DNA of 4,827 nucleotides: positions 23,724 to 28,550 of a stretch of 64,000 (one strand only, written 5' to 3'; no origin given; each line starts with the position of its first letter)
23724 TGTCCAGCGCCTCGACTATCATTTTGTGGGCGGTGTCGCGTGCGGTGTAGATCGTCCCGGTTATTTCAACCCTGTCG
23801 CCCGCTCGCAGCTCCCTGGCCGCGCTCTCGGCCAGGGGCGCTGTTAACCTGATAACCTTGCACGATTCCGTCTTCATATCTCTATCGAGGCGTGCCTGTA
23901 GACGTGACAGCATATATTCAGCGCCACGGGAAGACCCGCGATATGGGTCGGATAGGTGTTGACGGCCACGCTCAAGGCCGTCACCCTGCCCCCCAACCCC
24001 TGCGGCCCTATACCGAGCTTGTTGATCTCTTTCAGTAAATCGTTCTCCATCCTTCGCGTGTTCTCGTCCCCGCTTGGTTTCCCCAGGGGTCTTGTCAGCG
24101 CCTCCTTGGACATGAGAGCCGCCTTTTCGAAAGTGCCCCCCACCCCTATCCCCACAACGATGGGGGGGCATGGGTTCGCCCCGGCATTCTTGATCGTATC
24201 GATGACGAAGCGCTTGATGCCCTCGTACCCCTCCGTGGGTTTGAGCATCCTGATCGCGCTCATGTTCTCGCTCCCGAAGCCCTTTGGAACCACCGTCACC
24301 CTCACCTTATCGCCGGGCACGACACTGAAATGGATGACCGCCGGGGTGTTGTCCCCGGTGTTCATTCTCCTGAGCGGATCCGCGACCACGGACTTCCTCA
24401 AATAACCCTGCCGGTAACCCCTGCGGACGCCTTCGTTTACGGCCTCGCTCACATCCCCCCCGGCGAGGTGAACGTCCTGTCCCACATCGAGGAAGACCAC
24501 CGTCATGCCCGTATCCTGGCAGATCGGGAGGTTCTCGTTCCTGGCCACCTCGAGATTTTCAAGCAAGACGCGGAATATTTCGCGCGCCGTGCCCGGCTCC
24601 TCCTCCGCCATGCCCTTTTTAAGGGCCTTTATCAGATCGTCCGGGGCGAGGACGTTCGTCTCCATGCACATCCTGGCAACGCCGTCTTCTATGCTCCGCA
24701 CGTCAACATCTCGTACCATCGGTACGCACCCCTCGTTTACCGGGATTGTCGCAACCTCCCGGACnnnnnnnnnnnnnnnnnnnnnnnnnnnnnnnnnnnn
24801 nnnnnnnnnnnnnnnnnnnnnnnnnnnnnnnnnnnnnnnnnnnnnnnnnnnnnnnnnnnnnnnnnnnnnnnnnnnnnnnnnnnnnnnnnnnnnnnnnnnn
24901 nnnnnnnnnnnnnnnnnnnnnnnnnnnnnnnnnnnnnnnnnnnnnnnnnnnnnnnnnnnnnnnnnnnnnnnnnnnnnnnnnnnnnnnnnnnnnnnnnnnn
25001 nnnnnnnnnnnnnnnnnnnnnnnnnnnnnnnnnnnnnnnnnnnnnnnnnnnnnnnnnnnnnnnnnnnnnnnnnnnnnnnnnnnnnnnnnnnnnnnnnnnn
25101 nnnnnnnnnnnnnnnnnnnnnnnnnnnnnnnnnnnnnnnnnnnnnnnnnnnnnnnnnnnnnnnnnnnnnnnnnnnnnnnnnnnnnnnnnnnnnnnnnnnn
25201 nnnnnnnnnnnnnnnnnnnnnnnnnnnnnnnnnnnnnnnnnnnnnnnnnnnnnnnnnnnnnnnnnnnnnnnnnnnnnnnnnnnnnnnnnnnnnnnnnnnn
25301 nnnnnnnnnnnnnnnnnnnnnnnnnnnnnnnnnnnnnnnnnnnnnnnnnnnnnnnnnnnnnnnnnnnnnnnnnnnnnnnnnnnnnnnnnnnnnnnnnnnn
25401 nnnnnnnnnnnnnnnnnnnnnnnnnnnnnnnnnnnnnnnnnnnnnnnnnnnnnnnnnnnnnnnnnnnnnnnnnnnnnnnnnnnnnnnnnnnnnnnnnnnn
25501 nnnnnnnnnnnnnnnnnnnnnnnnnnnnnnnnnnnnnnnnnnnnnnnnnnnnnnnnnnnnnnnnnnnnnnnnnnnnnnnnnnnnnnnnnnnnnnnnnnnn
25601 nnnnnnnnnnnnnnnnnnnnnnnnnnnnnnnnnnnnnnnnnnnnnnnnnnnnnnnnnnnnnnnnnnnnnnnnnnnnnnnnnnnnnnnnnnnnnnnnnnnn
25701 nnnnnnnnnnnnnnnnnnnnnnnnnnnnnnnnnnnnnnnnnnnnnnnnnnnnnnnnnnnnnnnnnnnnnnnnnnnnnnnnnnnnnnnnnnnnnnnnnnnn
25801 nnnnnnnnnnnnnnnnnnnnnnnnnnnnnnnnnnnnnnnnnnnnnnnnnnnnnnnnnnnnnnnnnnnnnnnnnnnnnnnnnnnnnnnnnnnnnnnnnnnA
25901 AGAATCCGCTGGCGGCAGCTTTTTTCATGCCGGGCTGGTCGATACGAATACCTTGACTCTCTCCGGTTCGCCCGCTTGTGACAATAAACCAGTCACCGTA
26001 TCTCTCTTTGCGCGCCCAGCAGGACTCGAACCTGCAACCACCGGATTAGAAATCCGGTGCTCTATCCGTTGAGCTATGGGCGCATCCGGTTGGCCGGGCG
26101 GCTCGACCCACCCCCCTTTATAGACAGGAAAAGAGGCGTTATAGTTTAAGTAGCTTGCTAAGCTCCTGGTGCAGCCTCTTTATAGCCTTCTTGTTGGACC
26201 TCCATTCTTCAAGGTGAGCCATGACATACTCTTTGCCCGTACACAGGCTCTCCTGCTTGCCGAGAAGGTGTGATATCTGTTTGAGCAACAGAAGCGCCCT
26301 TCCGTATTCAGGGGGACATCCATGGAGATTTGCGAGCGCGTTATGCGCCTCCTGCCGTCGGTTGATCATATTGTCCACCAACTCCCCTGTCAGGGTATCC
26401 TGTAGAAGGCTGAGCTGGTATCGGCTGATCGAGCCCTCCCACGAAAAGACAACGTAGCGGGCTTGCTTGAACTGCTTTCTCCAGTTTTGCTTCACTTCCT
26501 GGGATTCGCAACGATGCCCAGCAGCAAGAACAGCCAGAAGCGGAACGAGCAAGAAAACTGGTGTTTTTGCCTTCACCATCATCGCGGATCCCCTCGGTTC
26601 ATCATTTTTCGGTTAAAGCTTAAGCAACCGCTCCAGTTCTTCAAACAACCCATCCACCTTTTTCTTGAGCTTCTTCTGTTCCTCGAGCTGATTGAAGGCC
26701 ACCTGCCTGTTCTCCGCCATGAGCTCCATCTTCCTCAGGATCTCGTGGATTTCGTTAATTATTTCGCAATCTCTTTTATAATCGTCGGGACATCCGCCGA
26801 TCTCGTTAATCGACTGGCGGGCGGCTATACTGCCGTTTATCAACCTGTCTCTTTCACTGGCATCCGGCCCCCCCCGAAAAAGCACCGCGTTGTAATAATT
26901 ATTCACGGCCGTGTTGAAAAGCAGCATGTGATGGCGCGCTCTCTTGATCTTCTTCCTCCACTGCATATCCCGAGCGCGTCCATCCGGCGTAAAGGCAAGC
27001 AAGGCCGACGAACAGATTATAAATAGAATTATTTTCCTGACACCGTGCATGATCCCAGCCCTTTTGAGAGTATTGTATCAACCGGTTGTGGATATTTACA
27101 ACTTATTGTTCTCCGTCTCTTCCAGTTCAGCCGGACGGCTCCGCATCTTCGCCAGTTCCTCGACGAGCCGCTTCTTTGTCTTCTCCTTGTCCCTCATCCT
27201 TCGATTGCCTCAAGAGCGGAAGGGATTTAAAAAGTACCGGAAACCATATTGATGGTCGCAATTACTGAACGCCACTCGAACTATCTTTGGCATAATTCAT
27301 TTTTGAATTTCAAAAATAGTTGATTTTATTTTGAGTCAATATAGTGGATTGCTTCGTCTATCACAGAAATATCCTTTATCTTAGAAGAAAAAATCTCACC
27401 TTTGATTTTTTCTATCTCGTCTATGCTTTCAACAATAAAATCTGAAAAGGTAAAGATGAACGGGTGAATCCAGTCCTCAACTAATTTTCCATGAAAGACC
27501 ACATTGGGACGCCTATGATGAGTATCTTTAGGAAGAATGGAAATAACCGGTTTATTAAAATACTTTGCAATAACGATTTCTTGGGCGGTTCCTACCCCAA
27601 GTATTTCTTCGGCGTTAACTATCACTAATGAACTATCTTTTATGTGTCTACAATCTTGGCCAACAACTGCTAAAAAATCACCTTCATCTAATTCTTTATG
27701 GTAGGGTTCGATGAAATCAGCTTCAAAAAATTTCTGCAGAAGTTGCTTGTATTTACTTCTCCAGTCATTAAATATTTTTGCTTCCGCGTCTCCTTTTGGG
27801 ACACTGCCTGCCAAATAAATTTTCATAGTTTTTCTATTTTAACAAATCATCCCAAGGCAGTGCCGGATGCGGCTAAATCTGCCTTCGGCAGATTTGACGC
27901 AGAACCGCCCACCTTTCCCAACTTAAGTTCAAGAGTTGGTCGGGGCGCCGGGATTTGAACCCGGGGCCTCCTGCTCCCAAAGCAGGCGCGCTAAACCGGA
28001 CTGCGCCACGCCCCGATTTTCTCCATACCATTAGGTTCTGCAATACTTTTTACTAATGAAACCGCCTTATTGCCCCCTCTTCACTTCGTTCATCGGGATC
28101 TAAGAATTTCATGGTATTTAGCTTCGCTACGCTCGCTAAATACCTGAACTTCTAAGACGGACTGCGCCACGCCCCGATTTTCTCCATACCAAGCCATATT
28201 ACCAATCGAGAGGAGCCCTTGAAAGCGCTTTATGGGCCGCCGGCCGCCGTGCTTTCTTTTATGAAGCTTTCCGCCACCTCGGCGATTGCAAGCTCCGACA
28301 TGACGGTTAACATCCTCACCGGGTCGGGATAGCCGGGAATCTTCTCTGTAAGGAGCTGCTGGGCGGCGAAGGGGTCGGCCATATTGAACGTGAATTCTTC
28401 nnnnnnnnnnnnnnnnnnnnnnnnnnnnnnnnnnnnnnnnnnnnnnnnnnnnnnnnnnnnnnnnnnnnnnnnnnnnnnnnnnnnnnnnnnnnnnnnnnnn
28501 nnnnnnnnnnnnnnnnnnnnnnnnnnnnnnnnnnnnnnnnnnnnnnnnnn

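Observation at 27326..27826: Standalone nucleoside 2-deoxyribosyltransferase-like gene in low-GC DNA next to tRNA-Pro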

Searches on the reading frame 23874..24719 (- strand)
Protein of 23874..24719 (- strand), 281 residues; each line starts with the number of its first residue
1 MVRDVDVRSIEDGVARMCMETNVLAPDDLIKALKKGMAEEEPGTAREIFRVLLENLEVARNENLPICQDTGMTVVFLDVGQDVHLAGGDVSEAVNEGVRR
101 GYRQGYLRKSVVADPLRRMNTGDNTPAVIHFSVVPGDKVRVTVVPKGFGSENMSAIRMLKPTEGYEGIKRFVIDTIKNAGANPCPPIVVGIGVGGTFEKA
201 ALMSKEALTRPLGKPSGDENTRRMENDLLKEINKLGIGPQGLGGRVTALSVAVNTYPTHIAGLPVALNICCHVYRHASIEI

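Call 59: find_related_loci(query=window:23874-24719:-, collection=metagenome_contigs, flank=7000)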
Query window:23874-24719:- (281 aa) in metagenome_contigs; peptide patterns used: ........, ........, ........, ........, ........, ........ (x = any residue, [..] = any of these).
600 stretches matched a pattern (row limit reached: there are more); 594 encode a relative of the query (tblastn E <= 1e-3); the best 80 are kept; 80 distinct loci.
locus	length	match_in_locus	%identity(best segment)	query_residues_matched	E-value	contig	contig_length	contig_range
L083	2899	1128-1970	58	1-281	4e-118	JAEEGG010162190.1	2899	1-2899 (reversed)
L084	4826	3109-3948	59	2-281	5e-114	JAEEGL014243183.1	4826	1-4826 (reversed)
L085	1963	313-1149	58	3-281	1e-117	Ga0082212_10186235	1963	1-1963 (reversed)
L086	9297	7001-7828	58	2-277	6e-111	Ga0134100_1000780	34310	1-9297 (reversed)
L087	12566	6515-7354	56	2-281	9e-111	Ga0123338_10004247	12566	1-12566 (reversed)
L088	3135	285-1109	57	2-276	8e-113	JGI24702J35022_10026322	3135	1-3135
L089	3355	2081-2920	57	2-281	2e-112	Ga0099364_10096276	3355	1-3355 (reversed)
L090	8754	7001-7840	57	2-281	1e-109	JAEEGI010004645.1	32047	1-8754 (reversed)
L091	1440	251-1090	55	2-281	9e-118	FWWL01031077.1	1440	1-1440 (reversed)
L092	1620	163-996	55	1-278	3e-117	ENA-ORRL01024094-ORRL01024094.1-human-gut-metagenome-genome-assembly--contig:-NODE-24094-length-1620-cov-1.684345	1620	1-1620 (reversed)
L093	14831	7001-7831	56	2-279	9e-109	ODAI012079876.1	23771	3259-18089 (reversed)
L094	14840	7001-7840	58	2-281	6e-109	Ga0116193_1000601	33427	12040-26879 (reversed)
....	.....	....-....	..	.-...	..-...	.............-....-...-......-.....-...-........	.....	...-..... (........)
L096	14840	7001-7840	55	2-281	4e-108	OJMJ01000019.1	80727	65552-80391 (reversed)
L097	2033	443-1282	57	2-281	2e-114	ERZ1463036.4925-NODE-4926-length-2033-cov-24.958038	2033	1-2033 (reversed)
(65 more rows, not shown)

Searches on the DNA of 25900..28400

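Call 84: search_rna_families(source=window, start=25900, end=28400, threshold=evalue, max_evalue=0.1)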
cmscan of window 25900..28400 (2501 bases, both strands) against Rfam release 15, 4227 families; matches with E-value up to 0.1: 3.
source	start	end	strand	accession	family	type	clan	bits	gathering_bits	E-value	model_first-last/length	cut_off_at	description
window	26011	26083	-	RF00005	tRNA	Gene; tRNA;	CL00001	75.4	29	4.1e-16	1-71/71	no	tRNA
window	27940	28015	-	RF00005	tRNA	Gene; tRNA;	CL00001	67.9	29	4.5e-14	1-71/71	no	tRNA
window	26010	26083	+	RF04354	Plastid-ycf2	Cis-reg;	-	51.4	65.7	2e-09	1-75/75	no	Plastid-ycf2 5UTR RNA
